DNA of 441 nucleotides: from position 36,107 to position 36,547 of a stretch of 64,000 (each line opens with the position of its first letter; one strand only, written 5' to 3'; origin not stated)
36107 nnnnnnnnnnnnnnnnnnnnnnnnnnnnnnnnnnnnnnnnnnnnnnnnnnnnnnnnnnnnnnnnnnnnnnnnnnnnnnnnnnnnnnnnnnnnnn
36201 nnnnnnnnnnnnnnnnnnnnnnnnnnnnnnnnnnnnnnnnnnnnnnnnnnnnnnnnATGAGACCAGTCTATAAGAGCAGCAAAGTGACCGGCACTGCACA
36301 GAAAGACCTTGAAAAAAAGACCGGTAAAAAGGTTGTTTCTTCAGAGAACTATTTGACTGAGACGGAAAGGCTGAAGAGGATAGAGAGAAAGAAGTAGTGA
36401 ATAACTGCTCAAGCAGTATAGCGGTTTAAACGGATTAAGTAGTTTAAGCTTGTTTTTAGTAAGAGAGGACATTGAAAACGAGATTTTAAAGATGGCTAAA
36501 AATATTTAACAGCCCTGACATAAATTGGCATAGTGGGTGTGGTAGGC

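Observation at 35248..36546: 1.2-kb Bro-N/ORF6N module inserted between the WYL gene and cas12a, bracketed by 80-bp direct repeats that duplicate the WYL gene's 3' end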

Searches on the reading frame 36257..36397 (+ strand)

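Call 6: search_protein_families(library=pfam, proteins=[window:36257-36397:+], max_evalue=0.01)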
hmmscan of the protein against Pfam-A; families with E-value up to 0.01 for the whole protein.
window:36257-36397:+ (46 aa): 0 families

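Call 8: search_protein_families(library=phrogs, proteins=[window:36257-36397:+], max_evalue=0.01)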
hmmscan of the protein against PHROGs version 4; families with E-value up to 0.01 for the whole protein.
window:36257-36397:+ (46 aa): 2 families
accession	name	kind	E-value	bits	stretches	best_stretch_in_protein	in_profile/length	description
phrog_28094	-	unknown function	0.00053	21.2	1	8-31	34-57/66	-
phrog_15286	-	unknown function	0.0055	16.8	1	7-32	241-266/274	-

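Call 9: search_protein_families(library=padloc, proteins=[window:36257-36397:+], max_evalue=0.01)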
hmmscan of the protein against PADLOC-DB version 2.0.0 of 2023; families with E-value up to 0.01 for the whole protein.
window:36257-36397:+ (46 aa): 1 family
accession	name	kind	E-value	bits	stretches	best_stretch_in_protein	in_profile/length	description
PDLC04920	PDC-S13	-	1.7e-05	22.3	1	6-41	240-275/286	-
